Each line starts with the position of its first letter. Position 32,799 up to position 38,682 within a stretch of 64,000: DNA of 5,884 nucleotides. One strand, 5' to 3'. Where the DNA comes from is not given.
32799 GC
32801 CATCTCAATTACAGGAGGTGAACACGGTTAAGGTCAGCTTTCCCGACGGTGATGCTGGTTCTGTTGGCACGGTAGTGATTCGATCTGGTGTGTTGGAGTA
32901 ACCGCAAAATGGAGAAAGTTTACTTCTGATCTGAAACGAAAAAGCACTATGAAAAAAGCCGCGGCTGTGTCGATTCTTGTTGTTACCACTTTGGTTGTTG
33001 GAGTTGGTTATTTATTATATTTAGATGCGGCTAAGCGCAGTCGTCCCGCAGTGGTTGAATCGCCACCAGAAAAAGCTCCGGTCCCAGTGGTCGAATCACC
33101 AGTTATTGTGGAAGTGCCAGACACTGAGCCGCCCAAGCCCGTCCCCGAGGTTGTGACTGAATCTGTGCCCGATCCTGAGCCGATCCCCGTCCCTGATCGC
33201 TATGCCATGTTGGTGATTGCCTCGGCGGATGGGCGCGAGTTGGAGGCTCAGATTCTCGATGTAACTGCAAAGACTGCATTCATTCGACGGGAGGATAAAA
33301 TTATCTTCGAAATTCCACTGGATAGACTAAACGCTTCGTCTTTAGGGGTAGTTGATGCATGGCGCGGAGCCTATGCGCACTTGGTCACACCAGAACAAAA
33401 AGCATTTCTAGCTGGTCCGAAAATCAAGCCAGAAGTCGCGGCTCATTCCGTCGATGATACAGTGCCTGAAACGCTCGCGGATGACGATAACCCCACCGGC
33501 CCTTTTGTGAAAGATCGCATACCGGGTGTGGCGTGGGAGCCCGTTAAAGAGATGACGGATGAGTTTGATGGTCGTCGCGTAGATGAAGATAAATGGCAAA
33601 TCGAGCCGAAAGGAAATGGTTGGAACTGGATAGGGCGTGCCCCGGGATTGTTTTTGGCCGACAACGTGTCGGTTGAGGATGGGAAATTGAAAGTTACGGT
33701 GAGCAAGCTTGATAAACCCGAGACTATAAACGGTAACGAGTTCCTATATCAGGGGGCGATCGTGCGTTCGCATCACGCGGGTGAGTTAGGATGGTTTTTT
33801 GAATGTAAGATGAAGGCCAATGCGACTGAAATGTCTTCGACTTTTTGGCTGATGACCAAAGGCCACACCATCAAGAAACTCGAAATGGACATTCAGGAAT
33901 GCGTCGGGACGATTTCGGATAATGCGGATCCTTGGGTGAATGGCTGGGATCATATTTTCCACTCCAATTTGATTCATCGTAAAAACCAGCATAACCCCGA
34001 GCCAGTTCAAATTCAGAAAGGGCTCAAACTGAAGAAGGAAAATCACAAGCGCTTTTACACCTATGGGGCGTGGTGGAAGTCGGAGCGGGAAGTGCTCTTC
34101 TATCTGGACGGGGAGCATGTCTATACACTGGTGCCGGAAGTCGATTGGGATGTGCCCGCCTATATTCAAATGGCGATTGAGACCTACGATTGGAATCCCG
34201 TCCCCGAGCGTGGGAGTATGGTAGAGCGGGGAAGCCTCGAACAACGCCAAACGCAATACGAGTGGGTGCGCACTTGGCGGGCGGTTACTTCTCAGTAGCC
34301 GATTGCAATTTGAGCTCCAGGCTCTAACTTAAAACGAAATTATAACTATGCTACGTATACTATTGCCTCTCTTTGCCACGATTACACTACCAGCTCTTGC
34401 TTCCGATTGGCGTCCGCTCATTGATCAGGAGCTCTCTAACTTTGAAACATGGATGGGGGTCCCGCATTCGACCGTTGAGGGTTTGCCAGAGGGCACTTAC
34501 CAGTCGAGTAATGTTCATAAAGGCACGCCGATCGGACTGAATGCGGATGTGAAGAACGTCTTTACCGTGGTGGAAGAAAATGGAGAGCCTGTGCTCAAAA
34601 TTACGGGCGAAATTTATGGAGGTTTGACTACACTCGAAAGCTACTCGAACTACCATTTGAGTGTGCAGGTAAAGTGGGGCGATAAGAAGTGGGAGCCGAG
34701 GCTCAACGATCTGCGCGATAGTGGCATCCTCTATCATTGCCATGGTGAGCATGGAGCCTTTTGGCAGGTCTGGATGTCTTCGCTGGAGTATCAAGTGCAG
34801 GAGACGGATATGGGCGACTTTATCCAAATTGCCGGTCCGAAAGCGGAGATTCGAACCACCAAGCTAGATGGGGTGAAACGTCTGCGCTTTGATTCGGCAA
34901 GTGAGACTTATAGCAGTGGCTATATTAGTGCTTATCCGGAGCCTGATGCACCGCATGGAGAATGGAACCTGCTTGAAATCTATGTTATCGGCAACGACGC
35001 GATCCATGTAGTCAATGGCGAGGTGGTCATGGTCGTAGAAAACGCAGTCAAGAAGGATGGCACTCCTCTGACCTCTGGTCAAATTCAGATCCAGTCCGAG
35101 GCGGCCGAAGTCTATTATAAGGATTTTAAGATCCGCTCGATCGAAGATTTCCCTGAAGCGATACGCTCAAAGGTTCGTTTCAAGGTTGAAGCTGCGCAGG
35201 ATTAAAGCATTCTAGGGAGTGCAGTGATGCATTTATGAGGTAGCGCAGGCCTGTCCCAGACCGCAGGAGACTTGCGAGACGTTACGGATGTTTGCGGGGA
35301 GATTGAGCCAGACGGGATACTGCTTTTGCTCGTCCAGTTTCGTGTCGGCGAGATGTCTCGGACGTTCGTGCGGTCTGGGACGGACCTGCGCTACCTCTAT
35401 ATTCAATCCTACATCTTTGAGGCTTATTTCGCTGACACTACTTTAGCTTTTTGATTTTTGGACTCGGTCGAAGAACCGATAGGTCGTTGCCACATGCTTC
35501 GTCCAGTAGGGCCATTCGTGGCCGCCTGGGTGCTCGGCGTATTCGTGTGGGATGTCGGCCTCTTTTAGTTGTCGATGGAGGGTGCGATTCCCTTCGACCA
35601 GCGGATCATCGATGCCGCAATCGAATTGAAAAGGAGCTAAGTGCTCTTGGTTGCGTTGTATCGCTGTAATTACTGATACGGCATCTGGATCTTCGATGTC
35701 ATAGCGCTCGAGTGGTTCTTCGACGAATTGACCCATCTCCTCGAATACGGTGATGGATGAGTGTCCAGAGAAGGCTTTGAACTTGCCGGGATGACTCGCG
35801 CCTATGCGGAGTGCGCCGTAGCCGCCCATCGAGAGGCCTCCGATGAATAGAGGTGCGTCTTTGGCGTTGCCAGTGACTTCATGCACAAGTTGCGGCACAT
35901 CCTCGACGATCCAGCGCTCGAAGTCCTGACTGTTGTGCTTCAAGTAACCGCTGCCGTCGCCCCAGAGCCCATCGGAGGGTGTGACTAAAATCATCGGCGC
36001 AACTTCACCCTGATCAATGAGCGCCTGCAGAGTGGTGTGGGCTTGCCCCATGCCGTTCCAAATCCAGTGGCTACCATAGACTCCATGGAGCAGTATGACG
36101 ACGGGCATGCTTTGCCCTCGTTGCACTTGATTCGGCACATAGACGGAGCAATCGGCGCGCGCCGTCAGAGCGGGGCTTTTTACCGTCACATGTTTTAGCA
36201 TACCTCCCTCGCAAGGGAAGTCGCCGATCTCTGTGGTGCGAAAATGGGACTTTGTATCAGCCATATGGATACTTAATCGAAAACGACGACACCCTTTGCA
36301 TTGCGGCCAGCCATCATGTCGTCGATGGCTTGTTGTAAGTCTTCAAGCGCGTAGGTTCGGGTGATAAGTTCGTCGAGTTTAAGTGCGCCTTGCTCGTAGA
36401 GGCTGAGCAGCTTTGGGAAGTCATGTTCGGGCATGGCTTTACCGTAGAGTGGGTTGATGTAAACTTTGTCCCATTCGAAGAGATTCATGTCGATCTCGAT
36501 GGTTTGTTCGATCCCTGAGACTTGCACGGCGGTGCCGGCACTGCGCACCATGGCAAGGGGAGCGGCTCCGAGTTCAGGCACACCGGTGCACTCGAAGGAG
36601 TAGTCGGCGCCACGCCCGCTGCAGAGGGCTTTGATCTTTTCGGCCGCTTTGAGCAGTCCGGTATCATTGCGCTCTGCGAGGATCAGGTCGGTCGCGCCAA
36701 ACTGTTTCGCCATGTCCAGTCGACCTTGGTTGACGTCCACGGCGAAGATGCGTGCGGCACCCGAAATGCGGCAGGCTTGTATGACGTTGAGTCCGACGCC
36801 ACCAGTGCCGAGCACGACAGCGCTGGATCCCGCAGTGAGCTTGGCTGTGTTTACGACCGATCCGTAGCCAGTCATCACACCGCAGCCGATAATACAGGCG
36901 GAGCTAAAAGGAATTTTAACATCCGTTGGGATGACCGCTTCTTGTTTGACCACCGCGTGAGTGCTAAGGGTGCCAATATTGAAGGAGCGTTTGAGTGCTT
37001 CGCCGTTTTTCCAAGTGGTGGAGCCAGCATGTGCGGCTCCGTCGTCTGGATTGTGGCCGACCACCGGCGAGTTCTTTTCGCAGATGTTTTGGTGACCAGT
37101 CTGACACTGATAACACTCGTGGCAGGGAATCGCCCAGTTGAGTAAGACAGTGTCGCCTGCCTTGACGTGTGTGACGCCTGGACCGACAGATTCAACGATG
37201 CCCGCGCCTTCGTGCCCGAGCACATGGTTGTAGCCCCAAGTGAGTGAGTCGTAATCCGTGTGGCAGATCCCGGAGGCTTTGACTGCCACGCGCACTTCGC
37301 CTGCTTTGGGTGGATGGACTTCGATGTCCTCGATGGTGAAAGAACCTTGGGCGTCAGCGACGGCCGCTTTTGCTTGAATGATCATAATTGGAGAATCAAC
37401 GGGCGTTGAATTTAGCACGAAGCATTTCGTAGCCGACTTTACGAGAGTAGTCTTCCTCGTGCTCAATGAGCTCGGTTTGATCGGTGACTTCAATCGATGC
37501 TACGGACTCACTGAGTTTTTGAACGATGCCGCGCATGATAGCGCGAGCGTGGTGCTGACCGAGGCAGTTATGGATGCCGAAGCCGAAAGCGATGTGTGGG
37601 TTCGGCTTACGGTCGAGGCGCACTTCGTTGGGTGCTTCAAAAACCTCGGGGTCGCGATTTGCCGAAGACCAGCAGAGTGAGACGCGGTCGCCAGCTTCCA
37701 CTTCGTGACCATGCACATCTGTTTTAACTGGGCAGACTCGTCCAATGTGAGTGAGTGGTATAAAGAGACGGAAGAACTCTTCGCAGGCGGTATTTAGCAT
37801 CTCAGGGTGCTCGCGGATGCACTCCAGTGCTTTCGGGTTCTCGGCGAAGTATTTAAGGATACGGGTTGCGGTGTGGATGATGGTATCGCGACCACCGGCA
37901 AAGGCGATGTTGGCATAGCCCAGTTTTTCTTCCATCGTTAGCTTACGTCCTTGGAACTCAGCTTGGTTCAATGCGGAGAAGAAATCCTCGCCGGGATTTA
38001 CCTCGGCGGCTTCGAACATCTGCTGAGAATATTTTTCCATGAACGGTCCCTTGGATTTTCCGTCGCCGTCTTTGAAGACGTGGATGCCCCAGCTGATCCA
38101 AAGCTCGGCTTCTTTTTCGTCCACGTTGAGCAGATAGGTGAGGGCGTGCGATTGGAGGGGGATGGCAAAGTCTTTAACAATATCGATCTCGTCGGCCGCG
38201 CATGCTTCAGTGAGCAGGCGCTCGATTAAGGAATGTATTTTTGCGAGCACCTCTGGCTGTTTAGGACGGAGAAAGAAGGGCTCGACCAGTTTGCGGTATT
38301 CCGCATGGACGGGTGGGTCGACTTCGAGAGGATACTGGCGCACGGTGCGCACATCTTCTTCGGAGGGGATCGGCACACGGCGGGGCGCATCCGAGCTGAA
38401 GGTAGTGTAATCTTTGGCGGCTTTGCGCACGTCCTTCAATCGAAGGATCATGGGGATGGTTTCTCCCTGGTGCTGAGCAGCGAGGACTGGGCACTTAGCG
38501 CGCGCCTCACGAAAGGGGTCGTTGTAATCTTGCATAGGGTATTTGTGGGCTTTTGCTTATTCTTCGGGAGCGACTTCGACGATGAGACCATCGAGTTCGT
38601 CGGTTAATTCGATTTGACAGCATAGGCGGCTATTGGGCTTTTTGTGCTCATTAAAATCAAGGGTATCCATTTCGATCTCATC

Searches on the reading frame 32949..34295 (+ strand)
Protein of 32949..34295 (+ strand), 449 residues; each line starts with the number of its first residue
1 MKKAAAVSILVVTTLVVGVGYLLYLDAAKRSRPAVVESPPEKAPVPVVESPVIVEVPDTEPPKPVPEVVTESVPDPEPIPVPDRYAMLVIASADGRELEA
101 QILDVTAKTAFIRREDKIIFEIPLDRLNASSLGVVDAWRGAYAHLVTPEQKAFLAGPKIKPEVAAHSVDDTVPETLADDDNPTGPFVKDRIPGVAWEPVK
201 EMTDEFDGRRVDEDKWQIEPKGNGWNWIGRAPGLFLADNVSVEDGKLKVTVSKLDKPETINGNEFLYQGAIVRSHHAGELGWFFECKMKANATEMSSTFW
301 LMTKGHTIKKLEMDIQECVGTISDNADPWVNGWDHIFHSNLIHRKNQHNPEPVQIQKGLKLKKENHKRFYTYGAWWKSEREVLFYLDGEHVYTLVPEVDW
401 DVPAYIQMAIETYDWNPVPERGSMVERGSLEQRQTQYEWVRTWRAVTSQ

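Call 4: search_protein_families(library=pfam, proteins=[window:32949-34295:+], max_evalue=0.01)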
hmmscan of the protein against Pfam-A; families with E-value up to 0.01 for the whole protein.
window:32949-34295:+ (449 aa): 1 family
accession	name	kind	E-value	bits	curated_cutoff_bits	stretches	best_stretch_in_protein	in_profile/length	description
PF00722.28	Glyco_hydro_16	-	4.7e-08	33.1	22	1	238-416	12-158/175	Glycosyl hydrolases family 16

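Call 35: search_protein_families(library=ncbifam, proteins=[window:32949-34295:+], max_evalue=0.001)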
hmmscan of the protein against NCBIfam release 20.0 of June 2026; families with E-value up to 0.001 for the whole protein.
window:32949-34295:+ (449 aa): 1 family
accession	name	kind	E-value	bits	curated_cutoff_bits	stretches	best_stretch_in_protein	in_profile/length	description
NF041449.1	K_carrageenase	equivalog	5e-12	45.6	350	1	185-411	10-244/283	kappa-carrageenase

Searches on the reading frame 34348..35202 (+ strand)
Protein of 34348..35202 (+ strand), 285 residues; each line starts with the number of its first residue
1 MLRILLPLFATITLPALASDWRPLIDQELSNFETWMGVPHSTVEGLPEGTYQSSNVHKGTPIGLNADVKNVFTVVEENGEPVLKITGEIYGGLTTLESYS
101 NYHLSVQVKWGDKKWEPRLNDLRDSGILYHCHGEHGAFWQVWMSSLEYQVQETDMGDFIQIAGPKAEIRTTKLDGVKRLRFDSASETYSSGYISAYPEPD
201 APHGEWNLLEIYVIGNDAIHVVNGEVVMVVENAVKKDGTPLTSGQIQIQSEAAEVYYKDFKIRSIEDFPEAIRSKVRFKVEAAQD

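Call 4: search_protein_families(library=pfam, proteins=[window:34348-35202:+], max_evalue=0.01)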
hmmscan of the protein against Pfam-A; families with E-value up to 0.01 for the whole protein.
window:34348-35202:+ (285 aa): 1 family
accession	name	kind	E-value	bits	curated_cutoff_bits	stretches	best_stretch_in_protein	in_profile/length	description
PF06439.18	3keto-disac_hyd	-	1.4e-23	84.3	26.8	1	21-263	2-187/187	3-keto-disaccharide hydrolase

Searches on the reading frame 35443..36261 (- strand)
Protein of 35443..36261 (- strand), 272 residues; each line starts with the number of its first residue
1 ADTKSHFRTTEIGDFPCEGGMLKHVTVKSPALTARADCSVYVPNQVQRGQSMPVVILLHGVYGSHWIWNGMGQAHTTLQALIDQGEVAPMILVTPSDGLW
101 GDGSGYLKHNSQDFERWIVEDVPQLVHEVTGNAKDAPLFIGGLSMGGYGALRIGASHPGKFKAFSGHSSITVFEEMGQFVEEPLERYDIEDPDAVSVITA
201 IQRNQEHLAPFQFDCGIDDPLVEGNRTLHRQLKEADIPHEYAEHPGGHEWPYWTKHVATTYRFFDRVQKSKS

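Call 6: search_protein_families(library=pfam, proteins=[window:35443-36261:-], max_evalue=0.001)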
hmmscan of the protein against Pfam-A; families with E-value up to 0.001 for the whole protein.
window:35443-36261:- (272 aa): 3 families
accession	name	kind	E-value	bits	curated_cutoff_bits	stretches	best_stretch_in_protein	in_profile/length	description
PF00756.26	Esterase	-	7.4e-21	75.5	22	1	29-258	1-245/251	Putative esterase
PF12146.15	Hydrolase_4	-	3.9e-06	26.8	27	1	118-164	58-104/239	Serine aminopeptidase, S33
PF00561.26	Abhydrolase_1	-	0.00018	21.7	25.8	0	116-186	49-119/245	alpha/beta hydrolase fold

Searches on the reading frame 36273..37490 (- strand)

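Call 6: search_protein_families(library=pfam, proteins=[window:36273-37490:-], max_evalue=0.001)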
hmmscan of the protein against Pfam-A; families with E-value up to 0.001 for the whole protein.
window:36273-37490:- (405 aa): 3 families
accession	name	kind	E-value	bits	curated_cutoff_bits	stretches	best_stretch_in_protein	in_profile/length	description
PF00107.32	ADH_zinc_N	-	9.2e-23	81.1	31.8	1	231-365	1-127/129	Zinc-binding dehydrogenase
PF08240.17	ADH_N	-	3.2e-22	79.2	23.5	1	63-188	2-101/104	Alcohol dehydrogenase GroES-like domain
PF13602.12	ADH_zinc_N_2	-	0.00011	23.6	27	1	287-397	16-128/134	Zinc-binding dehydrogenase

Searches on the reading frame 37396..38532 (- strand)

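Call 6: search_protein_families(library=pfam, proteins=[window:37396-38532:-], max_evalue=0.001)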
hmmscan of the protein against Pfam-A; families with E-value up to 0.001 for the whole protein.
window:37396-38532:- (378 aa): 1 family
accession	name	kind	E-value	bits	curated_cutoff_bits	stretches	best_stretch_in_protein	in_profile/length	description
PF00067.27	p450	-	5.7e-18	65.4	22.8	1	180-336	237-424/462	Cytochrome P450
